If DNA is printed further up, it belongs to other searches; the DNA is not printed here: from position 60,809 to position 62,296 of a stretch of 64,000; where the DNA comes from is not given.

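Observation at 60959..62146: Mod-like methyltransferase lacking the AdoMet motif and fused to a PD-(D/E)xK-like domain inside an integrase-bearing AT-rich island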

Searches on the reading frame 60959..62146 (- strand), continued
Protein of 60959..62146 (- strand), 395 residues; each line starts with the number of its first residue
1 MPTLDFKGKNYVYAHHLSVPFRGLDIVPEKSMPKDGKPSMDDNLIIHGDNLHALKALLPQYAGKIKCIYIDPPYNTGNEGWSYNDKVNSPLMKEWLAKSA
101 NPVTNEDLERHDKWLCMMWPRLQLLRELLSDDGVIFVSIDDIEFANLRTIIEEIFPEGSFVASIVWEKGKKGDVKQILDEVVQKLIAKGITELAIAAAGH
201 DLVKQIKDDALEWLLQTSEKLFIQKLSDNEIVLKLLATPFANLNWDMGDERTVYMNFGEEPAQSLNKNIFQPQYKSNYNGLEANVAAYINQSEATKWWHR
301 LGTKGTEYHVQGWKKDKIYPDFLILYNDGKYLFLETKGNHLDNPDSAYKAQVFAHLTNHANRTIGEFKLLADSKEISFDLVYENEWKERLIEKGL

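Call 49: find_encoding_contigs(protein=P0261, flank=10000, max_places=4)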
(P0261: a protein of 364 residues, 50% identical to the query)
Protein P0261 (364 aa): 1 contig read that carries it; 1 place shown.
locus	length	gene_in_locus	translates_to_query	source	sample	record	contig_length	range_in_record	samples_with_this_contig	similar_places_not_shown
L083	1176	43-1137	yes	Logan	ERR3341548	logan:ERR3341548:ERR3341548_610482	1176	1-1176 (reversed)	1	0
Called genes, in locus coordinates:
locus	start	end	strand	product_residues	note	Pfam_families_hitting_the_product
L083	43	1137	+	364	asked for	PF01555:N6_N4_Mtase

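Call 50: find_related_loci(query=window:60959-62146:-, collection=metagenome_contigs, flank=6000)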
Query window:60959-62146:- (395 aa) in metagenome_contigs; peptide patterns used: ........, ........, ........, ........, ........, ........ (x = any residue, [..] = any of these).
508 stretches matched a pattern; 455 encode a relative of the query (tblastn E <= 1e-3); the best 80 are kept; 80 distinct loci.
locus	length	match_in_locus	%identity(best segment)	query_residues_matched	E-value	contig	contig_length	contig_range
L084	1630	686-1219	77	1-175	9e-95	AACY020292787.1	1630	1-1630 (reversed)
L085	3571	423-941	75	1-172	6e-88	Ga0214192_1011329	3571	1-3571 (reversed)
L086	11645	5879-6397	75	1-172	8e-86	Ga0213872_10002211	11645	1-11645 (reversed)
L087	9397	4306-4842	72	1-178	4e-85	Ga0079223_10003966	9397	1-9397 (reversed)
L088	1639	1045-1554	75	1-169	2e-90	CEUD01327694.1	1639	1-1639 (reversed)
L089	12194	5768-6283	76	1-172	2e-84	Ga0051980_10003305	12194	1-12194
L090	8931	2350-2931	68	1-193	1e-84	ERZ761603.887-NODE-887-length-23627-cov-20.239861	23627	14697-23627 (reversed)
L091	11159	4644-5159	76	1-172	2e-84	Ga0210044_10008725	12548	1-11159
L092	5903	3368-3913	70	1-181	4e-84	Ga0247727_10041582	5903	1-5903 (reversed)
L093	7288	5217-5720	76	1-167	2e-83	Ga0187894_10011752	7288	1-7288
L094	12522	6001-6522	73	1-173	5e-83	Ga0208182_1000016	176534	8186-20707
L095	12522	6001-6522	73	1-173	5e-83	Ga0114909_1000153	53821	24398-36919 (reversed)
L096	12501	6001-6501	74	1-166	6e-83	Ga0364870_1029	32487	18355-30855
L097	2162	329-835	74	1-168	2e-85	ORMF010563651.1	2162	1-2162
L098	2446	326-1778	69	1-395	1e-84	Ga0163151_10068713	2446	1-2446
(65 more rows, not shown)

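Call 64: predict_structure(alignment_id=A1)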
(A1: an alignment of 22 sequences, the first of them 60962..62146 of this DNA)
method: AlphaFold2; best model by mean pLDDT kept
length: 395 residues; sequences in the alignment: 22
mean_pLDDT: 48.2   pTM: 0.35
mean pLDDT of the five models: 48.2, 47.7, 45.5, 43.7, 43.6
residues with pLDDT >= 90: 0; 70-90: 48; 50-70: 97; < 50: 250
segments of 3 or more residues with pLDDT < 50: 1-34, 36-43, 76-82, 100-109, 167-171, 202-207, 209-211, 213-336, 338-349, 355-371, 373-387
pLDDT, mean of each block of 10 residues (from residue 1): 30 30 35 42 50 66 67 50 55 65 45 67 78 70 73 77 55 57 66 61 47 46 44 30 31 40 38 37 31 34 29 31 43 45 47 48 35 37 46 55
secondary structure, 60 per line:
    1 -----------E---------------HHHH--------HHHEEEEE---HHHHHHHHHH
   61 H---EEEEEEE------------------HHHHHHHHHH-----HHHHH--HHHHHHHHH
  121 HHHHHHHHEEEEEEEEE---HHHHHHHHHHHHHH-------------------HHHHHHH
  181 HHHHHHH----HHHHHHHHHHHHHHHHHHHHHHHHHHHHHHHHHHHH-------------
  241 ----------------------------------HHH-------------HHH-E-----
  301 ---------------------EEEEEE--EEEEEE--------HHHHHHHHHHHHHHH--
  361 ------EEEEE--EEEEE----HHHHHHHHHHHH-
elements in order: H28-31 E43-47 H51-61 E65-71 H90-99 H105-109 H112-128 E129-137 H141-154 H174-187 H192-227 E322-327 E330-335 H344-358 E367-371 E374-378 H383-394
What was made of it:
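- On Type III Res (helicase-nuclease subunit): The fold itself could not be confirmed: the AlphaFold model had a mean pLDDT of 48 (call 64).
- Tried and rejected: AlphaFold2 on the fusion with a 22-sequence alignment gave a mean pLDDT of 48 and pTM of 0.35 (call 64).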
